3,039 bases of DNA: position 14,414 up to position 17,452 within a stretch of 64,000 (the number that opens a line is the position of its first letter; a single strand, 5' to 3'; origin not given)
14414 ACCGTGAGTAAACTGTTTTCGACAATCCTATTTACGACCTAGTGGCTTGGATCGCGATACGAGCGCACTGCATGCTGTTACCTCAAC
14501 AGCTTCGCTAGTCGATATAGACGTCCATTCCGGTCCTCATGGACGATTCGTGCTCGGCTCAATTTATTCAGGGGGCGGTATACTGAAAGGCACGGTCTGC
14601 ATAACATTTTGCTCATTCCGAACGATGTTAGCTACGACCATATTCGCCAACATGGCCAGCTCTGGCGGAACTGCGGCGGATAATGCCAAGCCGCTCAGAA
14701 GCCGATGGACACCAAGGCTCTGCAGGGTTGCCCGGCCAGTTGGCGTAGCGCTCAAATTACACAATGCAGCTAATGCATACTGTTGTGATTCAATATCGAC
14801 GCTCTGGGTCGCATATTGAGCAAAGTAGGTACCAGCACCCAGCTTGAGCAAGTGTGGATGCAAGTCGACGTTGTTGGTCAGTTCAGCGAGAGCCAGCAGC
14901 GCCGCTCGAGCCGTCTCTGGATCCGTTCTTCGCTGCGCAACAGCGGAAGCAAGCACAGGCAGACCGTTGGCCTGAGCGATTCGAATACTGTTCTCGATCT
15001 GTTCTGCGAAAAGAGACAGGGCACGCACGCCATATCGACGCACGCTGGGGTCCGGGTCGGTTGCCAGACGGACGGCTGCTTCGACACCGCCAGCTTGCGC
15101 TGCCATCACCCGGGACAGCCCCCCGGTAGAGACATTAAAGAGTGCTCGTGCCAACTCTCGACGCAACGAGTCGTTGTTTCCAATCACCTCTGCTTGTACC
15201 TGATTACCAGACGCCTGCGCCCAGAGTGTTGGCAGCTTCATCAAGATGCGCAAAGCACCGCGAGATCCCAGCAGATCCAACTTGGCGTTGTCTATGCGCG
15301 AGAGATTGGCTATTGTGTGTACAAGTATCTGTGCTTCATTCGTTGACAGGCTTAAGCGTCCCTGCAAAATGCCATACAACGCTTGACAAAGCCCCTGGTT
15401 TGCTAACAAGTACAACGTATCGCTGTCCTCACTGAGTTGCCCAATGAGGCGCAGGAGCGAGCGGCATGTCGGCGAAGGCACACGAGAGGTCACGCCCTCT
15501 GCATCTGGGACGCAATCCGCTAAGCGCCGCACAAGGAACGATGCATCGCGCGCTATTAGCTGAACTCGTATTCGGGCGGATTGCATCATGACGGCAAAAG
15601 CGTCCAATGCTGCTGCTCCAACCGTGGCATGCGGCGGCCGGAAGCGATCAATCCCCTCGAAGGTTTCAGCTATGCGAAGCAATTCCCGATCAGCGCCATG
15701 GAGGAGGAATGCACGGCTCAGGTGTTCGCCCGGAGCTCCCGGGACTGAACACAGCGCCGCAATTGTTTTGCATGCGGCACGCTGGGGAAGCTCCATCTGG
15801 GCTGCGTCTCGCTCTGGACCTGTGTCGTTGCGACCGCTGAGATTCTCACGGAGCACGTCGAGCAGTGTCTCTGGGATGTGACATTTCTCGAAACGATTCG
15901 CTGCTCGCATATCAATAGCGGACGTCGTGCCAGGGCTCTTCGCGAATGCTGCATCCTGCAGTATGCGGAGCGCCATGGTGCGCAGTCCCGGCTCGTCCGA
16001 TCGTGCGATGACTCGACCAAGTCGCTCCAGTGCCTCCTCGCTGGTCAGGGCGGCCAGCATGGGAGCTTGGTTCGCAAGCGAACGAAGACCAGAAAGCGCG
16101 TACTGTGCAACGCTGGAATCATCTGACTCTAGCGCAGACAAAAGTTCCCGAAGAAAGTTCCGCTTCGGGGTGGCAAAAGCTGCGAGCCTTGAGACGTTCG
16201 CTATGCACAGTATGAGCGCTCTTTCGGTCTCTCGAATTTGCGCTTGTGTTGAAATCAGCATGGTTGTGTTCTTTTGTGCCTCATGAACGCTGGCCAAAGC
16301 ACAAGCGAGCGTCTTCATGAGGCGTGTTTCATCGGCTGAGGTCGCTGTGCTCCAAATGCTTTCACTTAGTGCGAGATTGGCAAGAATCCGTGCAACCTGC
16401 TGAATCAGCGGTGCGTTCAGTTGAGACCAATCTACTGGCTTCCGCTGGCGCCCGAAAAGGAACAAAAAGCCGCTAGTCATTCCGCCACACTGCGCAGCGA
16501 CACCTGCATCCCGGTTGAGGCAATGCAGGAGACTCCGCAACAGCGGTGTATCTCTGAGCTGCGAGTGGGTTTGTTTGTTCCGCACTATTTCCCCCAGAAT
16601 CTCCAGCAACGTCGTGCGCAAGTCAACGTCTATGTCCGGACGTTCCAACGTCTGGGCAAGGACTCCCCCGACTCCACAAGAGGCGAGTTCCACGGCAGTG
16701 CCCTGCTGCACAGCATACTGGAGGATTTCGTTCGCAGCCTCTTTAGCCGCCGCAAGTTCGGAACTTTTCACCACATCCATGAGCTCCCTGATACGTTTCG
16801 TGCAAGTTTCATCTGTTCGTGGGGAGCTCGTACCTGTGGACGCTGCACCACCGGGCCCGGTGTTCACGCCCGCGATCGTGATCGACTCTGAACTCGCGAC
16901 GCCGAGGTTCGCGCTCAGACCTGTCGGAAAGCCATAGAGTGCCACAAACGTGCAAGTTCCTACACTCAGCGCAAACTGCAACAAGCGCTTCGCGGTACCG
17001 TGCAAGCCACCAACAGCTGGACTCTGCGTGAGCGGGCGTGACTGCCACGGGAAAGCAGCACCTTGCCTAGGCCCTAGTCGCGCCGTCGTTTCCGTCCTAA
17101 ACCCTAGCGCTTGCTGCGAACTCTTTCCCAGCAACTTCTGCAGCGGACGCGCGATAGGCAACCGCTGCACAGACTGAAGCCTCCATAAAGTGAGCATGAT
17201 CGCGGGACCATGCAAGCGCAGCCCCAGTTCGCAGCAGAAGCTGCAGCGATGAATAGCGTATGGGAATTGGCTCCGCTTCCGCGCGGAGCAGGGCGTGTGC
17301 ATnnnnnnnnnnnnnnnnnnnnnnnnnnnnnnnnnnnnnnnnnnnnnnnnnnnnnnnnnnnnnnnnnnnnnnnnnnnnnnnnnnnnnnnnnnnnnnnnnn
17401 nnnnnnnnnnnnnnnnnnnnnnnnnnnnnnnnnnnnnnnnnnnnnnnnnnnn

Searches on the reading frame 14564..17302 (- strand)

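Call 14: search_protein_families(library=pfam, proteins=[window:14564-17302:-], max_evalue=0.001)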
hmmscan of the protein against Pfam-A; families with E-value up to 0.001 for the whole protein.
window:14564-17302:- (912 aa): 3 families
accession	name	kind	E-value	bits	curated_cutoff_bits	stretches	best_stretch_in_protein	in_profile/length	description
PF24768.1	ARM_ARMC5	-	1.2e-14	54.8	79.9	1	710-794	168-257/289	ARMC5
PF00514.29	Arm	-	1.4e-05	25.4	20.6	0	733-759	7-33/41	Armadillo/beta-catenin-like repeat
PF13646.12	HEAT_2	-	4.1e-05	24.2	27.7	0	745-812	7-62/88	HEAT repeats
